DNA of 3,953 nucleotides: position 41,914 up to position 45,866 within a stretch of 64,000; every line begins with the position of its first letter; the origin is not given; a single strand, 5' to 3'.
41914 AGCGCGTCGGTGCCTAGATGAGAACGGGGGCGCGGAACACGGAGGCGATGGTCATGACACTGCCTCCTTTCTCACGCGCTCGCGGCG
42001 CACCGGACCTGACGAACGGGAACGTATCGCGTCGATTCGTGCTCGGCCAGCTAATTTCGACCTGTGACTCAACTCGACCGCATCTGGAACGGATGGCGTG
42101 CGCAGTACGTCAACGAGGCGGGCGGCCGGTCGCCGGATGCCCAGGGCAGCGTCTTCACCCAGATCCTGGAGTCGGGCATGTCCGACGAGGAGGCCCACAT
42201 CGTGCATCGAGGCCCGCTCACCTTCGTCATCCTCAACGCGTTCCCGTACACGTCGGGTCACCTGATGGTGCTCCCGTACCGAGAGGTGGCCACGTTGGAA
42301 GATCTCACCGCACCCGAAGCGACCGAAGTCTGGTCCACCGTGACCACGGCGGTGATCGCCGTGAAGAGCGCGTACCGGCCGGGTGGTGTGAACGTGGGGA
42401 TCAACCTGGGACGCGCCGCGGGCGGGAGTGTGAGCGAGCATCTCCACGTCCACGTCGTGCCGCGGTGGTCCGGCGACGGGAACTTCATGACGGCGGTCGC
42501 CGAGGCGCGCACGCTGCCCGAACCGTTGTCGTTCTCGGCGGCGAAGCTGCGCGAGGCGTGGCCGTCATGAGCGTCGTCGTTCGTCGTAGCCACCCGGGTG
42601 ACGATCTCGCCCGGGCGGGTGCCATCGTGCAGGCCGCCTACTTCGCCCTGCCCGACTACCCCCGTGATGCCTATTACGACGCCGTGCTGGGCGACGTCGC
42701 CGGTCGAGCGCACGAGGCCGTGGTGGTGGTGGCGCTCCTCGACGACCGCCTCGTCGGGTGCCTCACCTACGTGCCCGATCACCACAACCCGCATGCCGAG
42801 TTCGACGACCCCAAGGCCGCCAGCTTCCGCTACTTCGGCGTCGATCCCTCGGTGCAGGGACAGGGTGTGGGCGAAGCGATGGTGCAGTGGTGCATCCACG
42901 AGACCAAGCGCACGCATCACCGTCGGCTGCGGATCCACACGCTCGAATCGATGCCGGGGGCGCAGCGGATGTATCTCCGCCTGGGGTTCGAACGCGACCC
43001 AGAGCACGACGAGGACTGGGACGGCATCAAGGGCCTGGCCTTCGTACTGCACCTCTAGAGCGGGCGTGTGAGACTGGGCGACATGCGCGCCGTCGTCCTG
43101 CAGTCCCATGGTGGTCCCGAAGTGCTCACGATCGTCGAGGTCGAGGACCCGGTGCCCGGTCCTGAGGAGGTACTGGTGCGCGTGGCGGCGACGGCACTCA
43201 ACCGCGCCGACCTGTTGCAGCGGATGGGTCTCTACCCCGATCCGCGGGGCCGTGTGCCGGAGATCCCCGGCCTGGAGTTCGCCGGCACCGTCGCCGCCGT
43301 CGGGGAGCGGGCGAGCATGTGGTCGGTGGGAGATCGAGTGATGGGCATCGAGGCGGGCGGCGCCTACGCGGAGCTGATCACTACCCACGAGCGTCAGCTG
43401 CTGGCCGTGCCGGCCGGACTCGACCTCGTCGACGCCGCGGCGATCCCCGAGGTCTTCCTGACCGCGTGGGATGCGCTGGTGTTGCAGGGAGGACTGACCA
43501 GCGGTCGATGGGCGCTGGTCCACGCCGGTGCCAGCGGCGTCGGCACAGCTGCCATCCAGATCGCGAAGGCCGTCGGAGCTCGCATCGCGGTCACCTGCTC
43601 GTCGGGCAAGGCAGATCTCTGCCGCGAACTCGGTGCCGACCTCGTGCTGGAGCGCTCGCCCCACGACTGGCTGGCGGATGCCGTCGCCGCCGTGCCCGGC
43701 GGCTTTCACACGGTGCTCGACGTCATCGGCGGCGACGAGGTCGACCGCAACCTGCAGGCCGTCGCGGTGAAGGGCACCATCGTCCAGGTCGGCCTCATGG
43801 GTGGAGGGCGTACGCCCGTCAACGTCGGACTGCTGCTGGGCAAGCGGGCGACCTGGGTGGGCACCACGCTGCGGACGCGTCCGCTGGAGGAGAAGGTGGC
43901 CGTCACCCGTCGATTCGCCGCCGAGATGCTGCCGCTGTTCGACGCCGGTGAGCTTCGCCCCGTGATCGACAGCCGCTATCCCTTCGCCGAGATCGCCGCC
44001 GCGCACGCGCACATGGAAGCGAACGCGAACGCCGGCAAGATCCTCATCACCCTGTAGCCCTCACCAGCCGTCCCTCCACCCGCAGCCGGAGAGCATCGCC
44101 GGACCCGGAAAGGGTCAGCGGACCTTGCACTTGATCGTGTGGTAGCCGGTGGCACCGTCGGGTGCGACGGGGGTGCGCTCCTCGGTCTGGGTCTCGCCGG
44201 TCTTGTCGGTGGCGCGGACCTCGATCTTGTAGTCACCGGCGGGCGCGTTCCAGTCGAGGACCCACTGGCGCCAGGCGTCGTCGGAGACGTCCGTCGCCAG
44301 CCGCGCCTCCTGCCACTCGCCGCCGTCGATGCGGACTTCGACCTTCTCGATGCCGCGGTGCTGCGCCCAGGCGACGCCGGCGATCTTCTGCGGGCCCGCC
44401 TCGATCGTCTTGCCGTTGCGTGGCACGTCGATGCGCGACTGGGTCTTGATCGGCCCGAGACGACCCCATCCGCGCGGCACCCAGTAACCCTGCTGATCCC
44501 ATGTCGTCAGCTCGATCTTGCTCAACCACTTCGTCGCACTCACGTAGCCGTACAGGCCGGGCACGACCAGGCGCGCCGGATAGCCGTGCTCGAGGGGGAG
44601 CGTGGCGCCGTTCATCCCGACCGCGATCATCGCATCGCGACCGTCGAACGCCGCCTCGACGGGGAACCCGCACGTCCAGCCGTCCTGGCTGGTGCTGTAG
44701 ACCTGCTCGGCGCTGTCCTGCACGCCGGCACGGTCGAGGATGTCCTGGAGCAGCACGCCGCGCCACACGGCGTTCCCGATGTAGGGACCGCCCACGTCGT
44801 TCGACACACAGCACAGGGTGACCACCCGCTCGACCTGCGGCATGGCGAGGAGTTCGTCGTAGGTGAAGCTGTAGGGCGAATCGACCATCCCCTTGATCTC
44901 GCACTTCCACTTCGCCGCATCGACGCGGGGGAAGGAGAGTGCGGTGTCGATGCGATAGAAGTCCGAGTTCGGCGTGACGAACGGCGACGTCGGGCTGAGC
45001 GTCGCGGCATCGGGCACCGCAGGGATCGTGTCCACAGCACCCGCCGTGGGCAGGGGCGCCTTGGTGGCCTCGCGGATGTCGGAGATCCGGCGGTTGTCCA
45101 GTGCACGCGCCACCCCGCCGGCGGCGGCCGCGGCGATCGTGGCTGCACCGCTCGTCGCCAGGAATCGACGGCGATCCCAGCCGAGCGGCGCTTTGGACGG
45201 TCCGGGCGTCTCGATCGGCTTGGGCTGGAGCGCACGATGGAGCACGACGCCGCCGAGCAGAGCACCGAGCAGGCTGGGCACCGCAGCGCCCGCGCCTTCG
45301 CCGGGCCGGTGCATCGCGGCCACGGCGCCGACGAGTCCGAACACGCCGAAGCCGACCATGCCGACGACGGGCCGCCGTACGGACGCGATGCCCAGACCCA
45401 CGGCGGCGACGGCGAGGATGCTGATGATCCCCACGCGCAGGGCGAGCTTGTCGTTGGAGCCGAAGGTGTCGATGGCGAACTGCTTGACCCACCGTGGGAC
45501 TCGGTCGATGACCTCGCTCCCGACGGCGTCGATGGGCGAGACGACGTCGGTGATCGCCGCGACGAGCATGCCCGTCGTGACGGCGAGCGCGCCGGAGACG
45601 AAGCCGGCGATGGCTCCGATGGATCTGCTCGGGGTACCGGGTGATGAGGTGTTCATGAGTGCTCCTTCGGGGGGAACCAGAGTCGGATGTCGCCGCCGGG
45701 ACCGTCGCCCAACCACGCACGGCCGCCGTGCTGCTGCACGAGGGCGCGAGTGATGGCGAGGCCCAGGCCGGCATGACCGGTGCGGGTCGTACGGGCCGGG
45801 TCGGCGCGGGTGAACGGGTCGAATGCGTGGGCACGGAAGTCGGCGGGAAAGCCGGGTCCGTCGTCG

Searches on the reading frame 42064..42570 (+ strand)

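Call 43: search_protein_families(library=pfam, proteins=[window:42064-42570:+], max_evalue=0.0001)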
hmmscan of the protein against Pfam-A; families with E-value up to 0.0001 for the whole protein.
window:42064-42570:+ (168 aa): 2 families
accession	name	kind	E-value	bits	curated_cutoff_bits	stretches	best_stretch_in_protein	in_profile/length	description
PF01230.28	HIT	-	1.8e-16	61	21.5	1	43-134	5-95/98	HIT domain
PF11969.13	DcpS_C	-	2e-06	28.6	24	1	42-132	12-100/114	Scavenger mRNA decapping enzyme C-term binding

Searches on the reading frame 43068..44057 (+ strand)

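Call 5: search_protein_families(library=pfam, proteins=[window:43068-44057:+], max_evalue=0.01)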
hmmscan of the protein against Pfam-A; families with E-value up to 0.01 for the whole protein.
window:43068-44057:+ (329 aa): 3 families
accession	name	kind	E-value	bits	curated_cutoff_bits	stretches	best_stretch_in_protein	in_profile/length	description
PF00107.32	ADH_zinc_N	-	4.6e-23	82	31.8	1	157-272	1-117/129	Zinc-binding dehydrogenase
PF13602.12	ADH_zinc_N_2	-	8.1e-20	72.5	27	1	188-327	1-134/134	Zinc-binding dehydrogenase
PF08240.17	ADH_N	-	2.2e-17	63.7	23.5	1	31-115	1-103/104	Alcohol dehydrogenase GroES-like domain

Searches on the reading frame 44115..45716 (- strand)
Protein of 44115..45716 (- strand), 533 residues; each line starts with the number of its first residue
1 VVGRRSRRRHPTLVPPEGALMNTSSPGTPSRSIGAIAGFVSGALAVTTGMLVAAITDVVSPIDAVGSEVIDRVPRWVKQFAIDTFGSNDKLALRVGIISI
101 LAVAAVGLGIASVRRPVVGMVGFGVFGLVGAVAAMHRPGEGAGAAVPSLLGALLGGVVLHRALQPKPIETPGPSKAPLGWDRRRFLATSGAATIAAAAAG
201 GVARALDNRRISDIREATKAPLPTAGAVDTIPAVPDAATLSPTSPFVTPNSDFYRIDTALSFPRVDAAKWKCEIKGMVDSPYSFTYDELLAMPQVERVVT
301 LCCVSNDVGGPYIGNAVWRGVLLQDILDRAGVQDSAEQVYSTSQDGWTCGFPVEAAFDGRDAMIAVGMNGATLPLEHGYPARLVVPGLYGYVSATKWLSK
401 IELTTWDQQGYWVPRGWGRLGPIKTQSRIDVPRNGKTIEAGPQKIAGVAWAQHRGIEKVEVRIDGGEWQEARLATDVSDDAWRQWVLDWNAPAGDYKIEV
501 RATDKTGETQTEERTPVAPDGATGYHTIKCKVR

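Call 5: search_protein_families(library=pfam, proteins=[window:44115-45716:-], max_evalue=0.01)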
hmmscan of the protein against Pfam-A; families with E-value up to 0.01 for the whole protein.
window:44115-45716:- (533 aa): 3 families
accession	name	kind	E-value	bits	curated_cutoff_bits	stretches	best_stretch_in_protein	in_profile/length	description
PF00174.25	Oxidored_molyb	-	1.4e-46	158.6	24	1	261-412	3-169/169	Oxidoreductase molybdopterin binding domain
PF17957.7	Big_7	-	2e-05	25.5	24.1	1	428-500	4-70/70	Bacterial Ig domain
PF03404.22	Mo-co_dimer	-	7.5e-05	23.2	22.7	1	424-513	8-117/138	Mo-co oxidoreductase dimerisation domain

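Call 15: search_solved_structures(query=window:44115-45716:-, max_evalue=0.001, show_alignments=1)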
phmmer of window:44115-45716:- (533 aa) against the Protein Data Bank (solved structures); distinct sequences matched with E-value up to 0.001: 22.
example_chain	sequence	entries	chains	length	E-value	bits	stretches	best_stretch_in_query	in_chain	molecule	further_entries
2ca3_A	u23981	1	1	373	6.3e-26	94.7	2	246-415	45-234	SULFITE:CYTOCHROME C OXIDOREDUCTASE SUBUNIT A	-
2ca4_A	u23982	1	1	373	6.8e-26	94.6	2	246-415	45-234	SULFITE:CYTOCHROME C OXIDOREDUCTASE SUBUNIT A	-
2blf_A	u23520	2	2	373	9.9e-26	94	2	246-415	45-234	Sulfite:cytochrome c oxidoreductase subunit A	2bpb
2c9x_A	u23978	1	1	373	1.1e-25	93.9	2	246-415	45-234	SULFITE:CYTOCHROME C OXIDOREDUCTASE SUBUNIT A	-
6y0k_AAA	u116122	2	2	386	2.8e-25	92.5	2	268-407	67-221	Putaitve sulfite oxidase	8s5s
2xts_A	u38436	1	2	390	2.5e-19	72.9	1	269-513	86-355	SULFITE DEHYDROGENASE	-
2a9b_A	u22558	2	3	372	1.9e-16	63.4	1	237-517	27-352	Sulfite Oxidase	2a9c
2a99_A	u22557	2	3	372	1.9e-16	63.3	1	237-517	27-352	Sulfite Oxidase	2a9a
2a9d_A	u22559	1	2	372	2.3e-16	63.1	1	237-517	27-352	Sulfite Oxidase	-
3hc2_A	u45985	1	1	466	3.9e-16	62.3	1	240-517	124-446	sulfite oxidase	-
1sox_A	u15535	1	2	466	5.1e-16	61.9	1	237-517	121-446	SULFITE OXIDASE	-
3r19_A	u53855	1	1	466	6.9e-16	61.5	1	240-517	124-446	Sulfite oxidase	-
3r18_A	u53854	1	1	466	7.6e-16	61.4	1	240-517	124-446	Sulfite oxidase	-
5wa0_A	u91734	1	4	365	2e-15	60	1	266-515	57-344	Putative sulfite oxidase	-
4pw3_A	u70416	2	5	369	2.1e-15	59.9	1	266-515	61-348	Putative sulfite oxidase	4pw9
1xdq_A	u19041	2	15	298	6.8e-05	25.2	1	255-406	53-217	Bacterial Sulfite Oxidase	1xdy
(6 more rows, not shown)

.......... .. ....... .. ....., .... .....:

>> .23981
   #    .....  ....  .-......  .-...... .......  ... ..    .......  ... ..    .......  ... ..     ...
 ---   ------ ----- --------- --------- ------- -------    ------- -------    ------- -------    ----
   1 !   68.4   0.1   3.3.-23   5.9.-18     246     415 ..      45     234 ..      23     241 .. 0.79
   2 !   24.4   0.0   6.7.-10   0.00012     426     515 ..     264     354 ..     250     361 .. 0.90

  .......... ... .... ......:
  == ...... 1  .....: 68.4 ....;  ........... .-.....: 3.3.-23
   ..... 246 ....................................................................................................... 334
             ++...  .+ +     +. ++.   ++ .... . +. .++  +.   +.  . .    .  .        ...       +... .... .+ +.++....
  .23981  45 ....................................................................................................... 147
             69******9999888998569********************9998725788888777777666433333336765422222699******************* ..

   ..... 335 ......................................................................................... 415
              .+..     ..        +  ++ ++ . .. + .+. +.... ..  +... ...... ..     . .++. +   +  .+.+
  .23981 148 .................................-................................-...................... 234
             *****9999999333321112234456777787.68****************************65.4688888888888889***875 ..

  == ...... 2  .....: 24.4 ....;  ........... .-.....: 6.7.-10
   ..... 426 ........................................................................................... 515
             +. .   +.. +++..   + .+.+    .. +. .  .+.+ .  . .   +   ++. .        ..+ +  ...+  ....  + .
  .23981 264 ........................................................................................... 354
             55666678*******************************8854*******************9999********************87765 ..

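Call 16: search_protein_families(library=ncbifam, proteins=[window:44115-45716:-], max_evalue=0.001)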
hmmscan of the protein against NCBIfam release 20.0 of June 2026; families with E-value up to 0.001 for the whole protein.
window:44115-45716:- (533 aa): 4 families
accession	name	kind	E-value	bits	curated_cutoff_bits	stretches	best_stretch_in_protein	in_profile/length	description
NF052245.1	SorA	equivalog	9.2e-41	139.9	600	2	246-414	69-256/396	SorA family sulfite dehydrogenase catalytic subunit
TIGR04555.1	sulfite_DH_soxC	equivalog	6.8e-38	130.7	420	1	244-521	84-384/408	sulfite dehydrogenase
NF052247.1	SorT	equivalog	3.7e-28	98.4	570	1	182-516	1-368/387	SorT family sulfite dehydrogenase catalytic subunit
NF003767.0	PRK05363.1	equivalog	7.8e-14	51.7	207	1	180-412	23-254/320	protein-methionine-sulfoxide reductase catalytic subunit MsrP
